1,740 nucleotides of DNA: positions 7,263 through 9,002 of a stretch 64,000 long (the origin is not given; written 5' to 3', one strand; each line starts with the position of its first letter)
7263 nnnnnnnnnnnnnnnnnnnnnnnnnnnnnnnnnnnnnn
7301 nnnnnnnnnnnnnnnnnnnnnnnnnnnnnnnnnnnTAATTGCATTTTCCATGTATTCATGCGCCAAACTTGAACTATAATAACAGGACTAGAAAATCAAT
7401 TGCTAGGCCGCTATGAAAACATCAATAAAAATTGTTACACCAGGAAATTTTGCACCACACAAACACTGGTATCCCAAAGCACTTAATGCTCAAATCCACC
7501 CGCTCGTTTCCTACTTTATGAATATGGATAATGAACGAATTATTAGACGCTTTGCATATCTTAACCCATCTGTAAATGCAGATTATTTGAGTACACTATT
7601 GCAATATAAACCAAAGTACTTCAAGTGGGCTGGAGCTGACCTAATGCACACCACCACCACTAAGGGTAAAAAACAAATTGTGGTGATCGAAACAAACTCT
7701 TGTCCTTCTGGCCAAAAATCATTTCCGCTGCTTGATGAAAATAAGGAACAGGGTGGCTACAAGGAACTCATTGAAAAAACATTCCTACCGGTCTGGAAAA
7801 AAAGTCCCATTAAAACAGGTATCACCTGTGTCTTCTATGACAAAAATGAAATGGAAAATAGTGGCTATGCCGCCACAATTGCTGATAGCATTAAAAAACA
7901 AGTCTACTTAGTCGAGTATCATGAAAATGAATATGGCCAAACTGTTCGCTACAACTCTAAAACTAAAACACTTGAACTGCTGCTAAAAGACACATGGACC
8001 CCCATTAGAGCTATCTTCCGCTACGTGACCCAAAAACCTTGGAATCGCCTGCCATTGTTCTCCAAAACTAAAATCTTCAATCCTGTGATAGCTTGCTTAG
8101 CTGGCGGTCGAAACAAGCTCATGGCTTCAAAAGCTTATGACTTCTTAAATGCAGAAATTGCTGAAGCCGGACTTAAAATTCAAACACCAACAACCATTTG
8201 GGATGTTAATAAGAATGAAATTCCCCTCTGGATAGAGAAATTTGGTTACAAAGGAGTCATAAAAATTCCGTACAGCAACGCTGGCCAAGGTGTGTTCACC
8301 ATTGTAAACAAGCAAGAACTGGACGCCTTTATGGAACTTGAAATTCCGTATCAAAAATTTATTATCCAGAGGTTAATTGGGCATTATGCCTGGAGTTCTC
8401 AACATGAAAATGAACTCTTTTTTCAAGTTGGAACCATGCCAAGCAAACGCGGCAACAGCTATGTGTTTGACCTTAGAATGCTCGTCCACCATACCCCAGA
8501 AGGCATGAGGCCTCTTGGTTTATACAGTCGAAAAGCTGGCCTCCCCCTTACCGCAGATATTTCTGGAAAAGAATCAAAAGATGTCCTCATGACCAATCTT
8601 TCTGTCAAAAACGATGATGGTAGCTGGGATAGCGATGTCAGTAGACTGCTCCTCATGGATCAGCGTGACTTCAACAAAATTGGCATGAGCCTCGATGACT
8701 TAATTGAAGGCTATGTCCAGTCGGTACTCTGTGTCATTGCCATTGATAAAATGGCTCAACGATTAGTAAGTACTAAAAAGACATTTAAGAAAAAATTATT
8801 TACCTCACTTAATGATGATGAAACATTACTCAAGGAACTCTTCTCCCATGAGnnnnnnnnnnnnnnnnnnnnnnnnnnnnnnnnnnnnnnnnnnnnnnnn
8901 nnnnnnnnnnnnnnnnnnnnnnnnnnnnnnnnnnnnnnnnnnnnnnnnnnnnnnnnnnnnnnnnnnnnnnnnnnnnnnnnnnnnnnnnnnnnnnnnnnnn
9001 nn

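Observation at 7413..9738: Two translationally coupled ATP-grasp ligases downstream of comF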

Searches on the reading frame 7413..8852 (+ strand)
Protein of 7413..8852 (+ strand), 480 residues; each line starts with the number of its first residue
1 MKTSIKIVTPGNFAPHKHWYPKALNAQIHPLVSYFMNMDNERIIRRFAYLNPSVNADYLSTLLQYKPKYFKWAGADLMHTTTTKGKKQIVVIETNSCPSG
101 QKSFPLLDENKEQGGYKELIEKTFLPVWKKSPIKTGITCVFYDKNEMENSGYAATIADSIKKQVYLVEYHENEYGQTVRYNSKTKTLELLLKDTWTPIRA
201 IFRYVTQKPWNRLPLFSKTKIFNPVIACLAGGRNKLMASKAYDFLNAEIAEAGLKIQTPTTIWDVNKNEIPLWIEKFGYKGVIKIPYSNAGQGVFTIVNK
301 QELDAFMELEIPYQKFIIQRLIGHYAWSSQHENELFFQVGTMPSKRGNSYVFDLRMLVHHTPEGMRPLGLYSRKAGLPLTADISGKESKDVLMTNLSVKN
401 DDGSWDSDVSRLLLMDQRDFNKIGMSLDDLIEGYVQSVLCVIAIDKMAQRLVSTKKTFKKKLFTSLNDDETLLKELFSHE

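Call 6: search_protein_families(library=pfam, proteins=[window:7413-8852:+], max_evalue=0.01)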
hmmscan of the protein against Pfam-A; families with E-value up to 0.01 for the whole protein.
window:7413-8852:+ (480 aa): 0 families

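Call 7: search_protein_families(library=ncbifam, proteins=[window:7413-8852:+], max_evalue=0.01)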
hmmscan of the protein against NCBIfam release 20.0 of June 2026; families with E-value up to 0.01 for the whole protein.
window:7413-8852:+ (480 aa): 2 families
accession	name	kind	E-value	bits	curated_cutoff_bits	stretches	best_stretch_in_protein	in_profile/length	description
TIGR00768.1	rimK_fam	subfamily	0.00026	20.4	143.4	1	248-322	94-170/276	RimK family alpha-L-glutamate ligase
NF040720.1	MptN_Meth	equivalog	0.0023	17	350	0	72-102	246-273/291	tetrahydromethanopterin:alpha-L-glutamate ligase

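Call 8: find_homologous_proteins(query=window:7413-8852:+)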
Query window:7413-8852:+ (480 aa): 3663 proteins with E <= 0.001 among 8000 candidates; the best 120 are listed.
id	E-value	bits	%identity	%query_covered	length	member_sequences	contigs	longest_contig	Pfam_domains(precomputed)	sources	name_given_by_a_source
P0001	0.0e+0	1106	100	100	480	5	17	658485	-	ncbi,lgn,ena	-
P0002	5.9e-280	947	82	99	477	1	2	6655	-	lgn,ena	-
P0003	4.5e-277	937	81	99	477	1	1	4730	-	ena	-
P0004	1.3e-273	926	82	99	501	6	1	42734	-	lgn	-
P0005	2.6e-273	925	80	99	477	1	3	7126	-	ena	-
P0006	5.4e-270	914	80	99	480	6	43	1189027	-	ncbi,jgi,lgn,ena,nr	ncbi:MAG: hypothetical protein GW762_05630 [Candidatus Pacebacteria bacterium]|nr:hypothetical prote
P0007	2.4e-247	839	73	99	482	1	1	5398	-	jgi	jgi:hypothetical protein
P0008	1.5e-241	820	72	99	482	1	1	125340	-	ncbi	-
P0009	1.8e-236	804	72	99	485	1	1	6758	-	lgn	-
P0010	3.3e-229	780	69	98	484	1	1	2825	-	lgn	-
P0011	6.5e-222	756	67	99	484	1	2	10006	-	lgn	-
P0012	5.4e-216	736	67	99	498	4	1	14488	-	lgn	-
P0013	3.9e-212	723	66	99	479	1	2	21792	-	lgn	-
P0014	1.6e-211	721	65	99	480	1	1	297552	-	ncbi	-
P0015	2.4e-208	711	64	99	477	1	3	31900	-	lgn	-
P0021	1.1e-186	639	57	99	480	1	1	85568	-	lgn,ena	-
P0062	3.8e-180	618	57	98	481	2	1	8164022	-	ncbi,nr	ncbi:MAG: hypothetical protein R8P61_29255 [Bacteroidia bacterium]|nr:hypothetical protein [Bacteroi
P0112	3.7e-178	611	56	99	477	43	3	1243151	-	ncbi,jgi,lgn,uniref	ncbi:conserved hypothetical protein [Tenacibaculum litoreum]|jgi:hypothetical protein|uniref:hypothe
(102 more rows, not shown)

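Call 9: search_solved_structures(query=window:7413-8852:+, max_evalue=10, show_alignments=2)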
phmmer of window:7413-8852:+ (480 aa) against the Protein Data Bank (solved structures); distinct sequences matched with E-value up to 10: 2.
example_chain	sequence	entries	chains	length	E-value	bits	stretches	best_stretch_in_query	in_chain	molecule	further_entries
9se7_T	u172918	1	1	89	0.15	14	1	220-280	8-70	Cytochrome c6, chloroplastic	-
1cyi_A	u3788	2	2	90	0.15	14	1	220-280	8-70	CYTOCHROME C6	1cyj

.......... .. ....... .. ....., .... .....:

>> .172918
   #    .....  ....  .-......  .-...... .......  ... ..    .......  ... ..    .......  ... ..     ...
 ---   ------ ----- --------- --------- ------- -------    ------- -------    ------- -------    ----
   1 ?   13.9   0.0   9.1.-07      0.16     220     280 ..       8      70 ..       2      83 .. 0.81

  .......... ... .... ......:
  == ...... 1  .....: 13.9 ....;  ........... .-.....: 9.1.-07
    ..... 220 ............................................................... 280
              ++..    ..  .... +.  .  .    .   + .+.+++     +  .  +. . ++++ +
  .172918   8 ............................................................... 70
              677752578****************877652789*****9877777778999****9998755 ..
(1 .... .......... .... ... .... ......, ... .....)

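Call 10: find_encoding_contigs(protein=P0001, flank=8000, max_places=4)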
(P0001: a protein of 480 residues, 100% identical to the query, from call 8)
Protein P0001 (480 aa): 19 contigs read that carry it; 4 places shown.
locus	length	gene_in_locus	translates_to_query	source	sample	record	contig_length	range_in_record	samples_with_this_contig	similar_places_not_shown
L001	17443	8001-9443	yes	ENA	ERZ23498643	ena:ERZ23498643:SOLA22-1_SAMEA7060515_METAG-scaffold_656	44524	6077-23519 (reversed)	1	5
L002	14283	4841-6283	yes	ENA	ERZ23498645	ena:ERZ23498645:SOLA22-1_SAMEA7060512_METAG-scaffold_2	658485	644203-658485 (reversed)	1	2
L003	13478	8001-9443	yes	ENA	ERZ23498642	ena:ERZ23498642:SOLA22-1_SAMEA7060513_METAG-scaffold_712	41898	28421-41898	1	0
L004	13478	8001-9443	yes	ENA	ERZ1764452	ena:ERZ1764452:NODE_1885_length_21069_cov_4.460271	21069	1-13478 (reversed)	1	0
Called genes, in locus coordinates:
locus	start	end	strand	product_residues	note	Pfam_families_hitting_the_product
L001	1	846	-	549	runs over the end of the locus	PF13439:Glyco_transf_4, PF13579:Glyco_trans_4_4 (weak), PF00534:Glycos_transf_1, PF20706:GT4-conflict (weak), PF13692:Glyco_trans_1_4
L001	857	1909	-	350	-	PF13439:Glyco_transf_4, PF13579:Glyco_trans_4_4, PF00534:Glycos_transf_1, PF13692:Glyco_trans_1_4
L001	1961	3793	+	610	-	-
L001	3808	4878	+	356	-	PF01207:Dus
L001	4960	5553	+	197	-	PF00300:His_Phos_1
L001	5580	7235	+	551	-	PF00515:TPR_1 (faint), PF07719:TPR_2 (faint), PF13181:TPR_8 (faint), PF13424:TPR_12, PF13432:TPR_16 (faint), PF13414:TPR_11 (faint), PF14559:TPR_19 (faint)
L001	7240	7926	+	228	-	PF00156:Pribosyltran (weak)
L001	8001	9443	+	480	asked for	-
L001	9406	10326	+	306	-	PF14397:ATPgrasp_ST (faint), PF02655:ATP-grasp_3, PF02955:GSH-S_ATP, PF08443:RimK, PF07478:Dala_Dala_lig_C (faint)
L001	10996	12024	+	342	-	-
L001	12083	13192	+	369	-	-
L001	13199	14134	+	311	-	-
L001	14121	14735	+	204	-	-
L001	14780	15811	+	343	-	-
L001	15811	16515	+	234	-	-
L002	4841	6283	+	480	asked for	-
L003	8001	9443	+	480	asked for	-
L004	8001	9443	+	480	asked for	-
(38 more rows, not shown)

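Call 13: find_encoding_contigs(protein=P0112, flank=8000, max_places=2)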
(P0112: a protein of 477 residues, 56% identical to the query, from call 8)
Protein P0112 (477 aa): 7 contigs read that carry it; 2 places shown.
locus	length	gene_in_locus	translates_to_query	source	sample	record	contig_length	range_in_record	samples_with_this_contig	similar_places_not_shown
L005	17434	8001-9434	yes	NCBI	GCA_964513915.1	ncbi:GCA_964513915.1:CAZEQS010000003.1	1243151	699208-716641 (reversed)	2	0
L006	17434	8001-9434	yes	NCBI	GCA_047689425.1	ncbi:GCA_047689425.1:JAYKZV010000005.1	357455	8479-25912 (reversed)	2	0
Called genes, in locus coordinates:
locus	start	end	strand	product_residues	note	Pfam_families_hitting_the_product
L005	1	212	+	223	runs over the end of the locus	PF00588:SpoU_methylase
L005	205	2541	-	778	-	PF01751:Toprim, PF01131:Topoisom_bac, PF13342:Toprim_Crpt (weak)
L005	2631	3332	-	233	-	PF00072:Response_reg, PF04397:LytTR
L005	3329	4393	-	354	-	PF06580:His_kinase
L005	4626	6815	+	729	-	PF19313:DUF5916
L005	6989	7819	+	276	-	PF04170:NlpE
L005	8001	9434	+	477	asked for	-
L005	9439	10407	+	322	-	PF24827:AstE_AspA_cat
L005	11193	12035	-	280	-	PF11138:DUF2911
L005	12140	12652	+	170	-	-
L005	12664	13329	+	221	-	PF00230:MIP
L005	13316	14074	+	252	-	PF13460:NAD_binding_10 (weak)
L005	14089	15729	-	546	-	PF23357:DUF7088, PF09822:ABC_transp_aux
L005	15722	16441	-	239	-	PF12679:ABC2_membrane_2, PF12730:ABC2_membrane_4, PF12698:ABC2_membrane_3, PF13346:ABC2_membrane_5 (weak)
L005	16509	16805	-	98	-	PF03992:ABM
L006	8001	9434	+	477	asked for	-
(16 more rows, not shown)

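Call 14: find_encoding_contigs(protein=P0062, flank=8000, max_places=2)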
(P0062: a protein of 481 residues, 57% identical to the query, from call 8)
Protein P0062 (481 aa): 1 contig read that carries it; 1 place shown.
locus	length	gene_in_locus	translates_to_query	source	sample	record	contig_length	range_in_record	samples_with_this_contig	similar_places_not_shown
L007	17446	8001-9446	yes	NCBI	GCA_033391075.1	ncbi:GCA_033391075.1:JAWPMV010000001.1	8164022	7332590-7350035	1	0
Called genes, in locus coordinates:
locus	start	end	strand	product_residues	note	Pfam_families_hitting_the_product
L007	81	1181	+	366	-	-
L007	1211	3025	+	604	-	PF01019:G_glu_transpept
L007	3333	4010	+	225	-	PF00072:Response_reg, PF00486:Trans_reg_C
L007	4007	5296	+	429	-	PF00512:HisKA, PF02518:HATPase_c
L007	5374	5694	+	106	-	PF00076:RRM_1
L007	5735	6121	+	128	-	PF01258:zf-dskA_traR (weak)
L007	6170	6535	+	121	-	PF00076:RRM_1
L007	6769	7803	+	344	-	PF02955:GSH-S_ATP, PF08443:RimK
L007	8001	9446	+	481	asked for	-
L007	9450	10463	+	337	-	PF02955:GSH-S_ATP, PF08443:RimK (weak)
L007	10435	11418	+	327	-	PF24827:AstE_AspA_cat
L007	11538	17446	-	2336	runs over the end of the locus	PF16101:PRIMA1 (faint), PF14312:FG-GAP_2 (faint), PF18962:Por_Secre_tail (weak)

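Call 23: find_related_loci(query=A1, collection=genome_contigs, flank=6000)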
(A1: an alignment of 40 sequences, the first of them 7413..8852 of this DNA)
Query A1 (480 aa) in genome_contigs; peptide patterns used: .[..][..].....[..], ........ (x = any residue, [..] = any of these).
599 stretches matched a pattern (row limit reached: there are more); 564 encode a relative of the query (tblastn E <= 1e-3); the best 80 are kept; 80 distinct loci.
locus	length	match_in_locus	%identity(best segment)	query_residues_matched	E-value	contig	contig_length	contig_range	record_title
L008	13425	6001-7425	72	5-479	0e+0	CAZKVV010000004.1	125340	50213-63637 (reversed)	MAG TPA_asm: uncultured Pseudomonadales bacterium isolate SRP286056_co2_531 genome assembly, contig: NODE_115_length_125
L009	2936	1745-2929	72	5-399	0e+0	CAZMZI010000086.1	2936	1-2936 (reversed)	MAG TPA_asm: uncultured Pseudomonadales bacterium isolate SRP192515_co1_162 genome assembly, contig: NODE_41031_length_2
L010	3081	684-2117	57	1-477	0e+0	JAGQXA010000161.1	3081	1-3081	MAG: Saprospiraceae bacterium isolate HKST-UBA27 k127_171830, whole genome shotgun sequence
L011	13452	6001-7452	55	1-476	0e+0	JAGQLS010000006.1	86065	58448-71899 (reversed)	MAG: Candidatus Woesebacteria bacterium isolate HKST-UBA22 NODE_6_length_86065_cov_4.831104, whole genome shotgun sequen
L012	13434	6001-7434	56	1-477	0e+0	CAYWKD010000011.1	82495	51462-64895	MAG TPA_asm: uncultured Saprospiraceae bacterium isolate SRP141376_co5_379 genome assembly, contig: NODE_579_length_8249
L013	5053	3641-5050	57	1-473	0e+0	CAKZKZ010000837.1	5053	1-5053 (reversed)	MAG TPA_asm: uncultured Dokdonia sp. isolate ERR2094173_bin.100_CONCOCT_v1.1_MAG genome assembly, contig: ERZ650163.6828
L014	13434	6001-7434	56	1-477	0e+0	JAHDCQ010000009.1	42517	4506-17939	MAG: Saprospiraceae bacterium isolate MAG-138 RZ_2439, whole genome shotgun sequence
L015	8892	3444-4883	56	1-479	0e+0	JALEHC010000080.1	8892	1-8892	MAG: Saprospiraceae bacterium isolate HH_bin16 k97_9762, whole genome shotgun sequence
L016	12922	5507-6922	56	6-477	0e+0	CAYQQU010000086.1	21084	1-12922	MAG TPA_asm: uncultured Saprospiraceae bacterium isolate SRP141376_co3_105 genome assembly, contig: NODE_6745_length_210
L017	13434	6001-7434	56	1-477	0e+0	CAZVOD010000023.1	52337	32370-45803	MAG TPA_asm: uncultured Saprospiraceae bacterium isolate SRP141376_co5_36 genome assembly, contig: NODE_1403_length_5233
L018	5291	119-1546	56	1-476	0e+0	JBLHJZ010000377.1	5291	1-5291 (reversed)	MAG: Saprospiraceae bacterium isolate 3300054698_4 Ga0535670_0037021, whole genome shotgun sequence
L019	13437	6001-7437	56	1-477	0e+0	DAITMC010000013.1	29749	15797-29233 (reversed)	MAG TPA_asm: Saprospiraceae bacterium isolate CTOTU7316 NODE_1603_length_29749_cov_10.034653, whole genome shotgun seque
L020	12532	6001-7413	56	5-477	0e+0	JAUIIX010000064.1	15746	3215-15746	MAG: bacterium isolate Co_bin.282 NODE_20701_length_15746_cov_1.142007, whole genome shotgun sequence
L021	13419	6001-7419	56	5-477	0e+0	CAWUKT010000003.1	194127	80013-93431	MAG: uncultured bacterium isolate SRR17458630_binner123_3_1705322953 genome assembly, contig: ERZ21854009.3, whole genom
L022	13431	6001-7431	55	2-477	0e+0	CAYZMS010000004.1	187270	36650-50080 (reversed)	MAG TPA_asm: uncultured Saprospiraceae bacterium isolate SRP141376_co5_21 genome assembly, contig: NODE_86_length_187270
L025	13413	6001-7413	56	7-477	0e+0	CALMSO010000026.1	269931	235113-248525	MAG TPA_asm: uncultured Saprospiraceae bacterium isolate SRR2107179_bin.64_CONCOCT_v1.1_MAG genome assembly, contig: ERZ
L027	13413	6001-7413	56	7-476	0e+0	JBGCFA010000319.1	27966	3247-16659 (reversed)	MAG: Bacteroidia bacterium isolate SGMAG-33 contig319, whole genome shotgun sequence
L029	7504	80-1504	56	5-477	0e+0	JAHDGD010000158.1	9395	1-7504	MAG: Saprospiraceae bacterium isolate MAG-38 RZ_20570, whole genome shotgun sequence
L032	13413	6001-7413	55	6-476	0e+0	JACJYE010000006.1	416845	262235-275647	MAG: Lewinellaceae bacterium isolate HK-STAS-BACT-30 HK-STAS-BACT-30_6, whole genome shotgun sequence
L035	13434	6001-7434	55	1-477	0e+0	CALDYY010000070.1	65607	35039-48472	MAG: uncultured Saprospiraceae bacterium isolate H1_Bin_Bin_68_1_1 genome assembly, contig: c_000000115368, whole genome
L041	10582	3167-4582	55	6-477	0e+0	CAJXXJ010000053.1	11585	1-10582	MAG TPA_asm: uncultured Phaeodactylibacter sp. isolate SRR4030058_bin.41_MetaBAT_v2.12.1_MAG genome assembly, contig: NO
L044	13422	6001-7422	55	3-476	0e+0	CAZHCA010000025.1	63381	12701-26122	MAG TPA_asm: uncultured Saprospiraceae bacterium isolate SRP141376_co5_203 genome assembly, contig: NODE_967_length_6338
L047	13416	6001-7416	55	7-477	0e+0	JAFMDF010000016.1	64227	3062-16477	MAG: Bacteroidetes bacterium isolate CPBay_Spr30G08_47 NODE_125_length_64227_cov_14.853971, whole genome shotgun sequenc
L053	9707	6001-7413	55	7-477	0e+0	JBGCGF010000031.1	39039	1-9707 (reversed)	MAG: Saprospiraceae bacterium isolate SGMAG-05 contig31, whole genome shotgun sequence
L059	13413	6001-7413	56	7-476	1e-180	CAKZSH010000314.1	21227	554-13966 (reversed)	MAG: uncultured Saprospiraceae bacterium isolate L1_Bin_METABAT__150_1 genome assembly, contig: c_000000882321, whole ge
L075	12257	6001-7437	55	1-477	5e-180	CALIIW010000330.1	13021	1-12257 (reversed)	MAG: uncultured Saprospiraceae bacterium isolate R3_Bin_METABAT__200_sub_1 genome assembly, contig: c_000000539206, whol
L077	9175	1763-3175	55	7-477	6e-180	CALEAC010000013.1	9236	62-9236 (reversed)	MAG: uncultured Saprospiraceae bacterium isolate L3_Bin_Bin_99_1 genome assembly, contig: c_000001045977, whole genome s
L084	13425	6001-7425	54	3-477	5e-180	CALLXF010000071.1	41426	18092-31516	MAG: uncultured Saprospiraceae bacterium isolate H3_Bin_METABAT__188_1 genome assembly, contig: c_000001086725, whole ge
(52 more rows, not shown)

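Call 26: predict_structure(alignment_id=A1)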
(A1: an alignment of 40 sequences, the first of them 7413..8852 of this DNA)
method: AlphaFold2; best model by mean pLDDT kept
length: 480 residues; sequences in the alignment: 40
mean_pLDDT: 88.6   pTM: 0.91
mean pLDDT of the five models: 88.6, 88.1, 86.1, 84.2, 83.6
residues with pLDDT >= 90: 265; 70-90: 189; 50-70: 23; < 50: 3
segments of 3 or more residues with pLDDT < 50: none
pLDDT, mean of each block of 10 residues (from residue 1): 83 86 73 92 96 97 97 92 89 82 78 90 96 96 89 96 95 88 96 96 89 91 93 90 97 94 92 94 78 81 92 91 88 81 70 92 93 87 75 81 79 75 87 97 98 93 92 78
secondary structure, 60 per line:
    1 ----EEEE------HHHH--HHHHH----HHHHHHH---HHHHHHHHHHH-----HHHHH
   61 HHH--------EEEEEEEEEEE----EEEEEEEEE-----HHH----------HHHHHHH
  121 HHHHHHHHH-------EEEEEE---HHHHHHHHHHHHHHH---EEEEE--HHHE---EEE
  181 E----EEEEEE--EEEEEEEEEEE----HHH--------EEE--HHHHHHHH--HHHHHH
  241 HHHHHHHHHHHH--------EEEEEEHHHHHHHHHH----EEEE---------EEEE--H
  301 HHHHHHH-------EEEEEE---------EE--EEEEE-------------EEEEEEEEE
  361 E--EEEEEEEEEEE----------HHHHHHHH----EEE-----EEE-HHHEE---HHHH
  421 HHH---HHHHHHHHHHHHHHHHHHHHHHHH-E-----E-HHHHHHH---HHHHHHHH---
elements in order: E5-8 H15-18 H21-25 H30-36 H40-50 H56-63 E72-82 E87-95 H114-129 E137-142 H146-160 E164-168 E178-181 E186-191 E194-204 E220-222 H225-232 H235-252 E261-266 H267-276 E281-284 E294-297 H300-307 E315-320 E334-338 E352-361 E364-374 H385-392 E397-399 E405-407 H417-423 H427-450 H460-466 H470-477
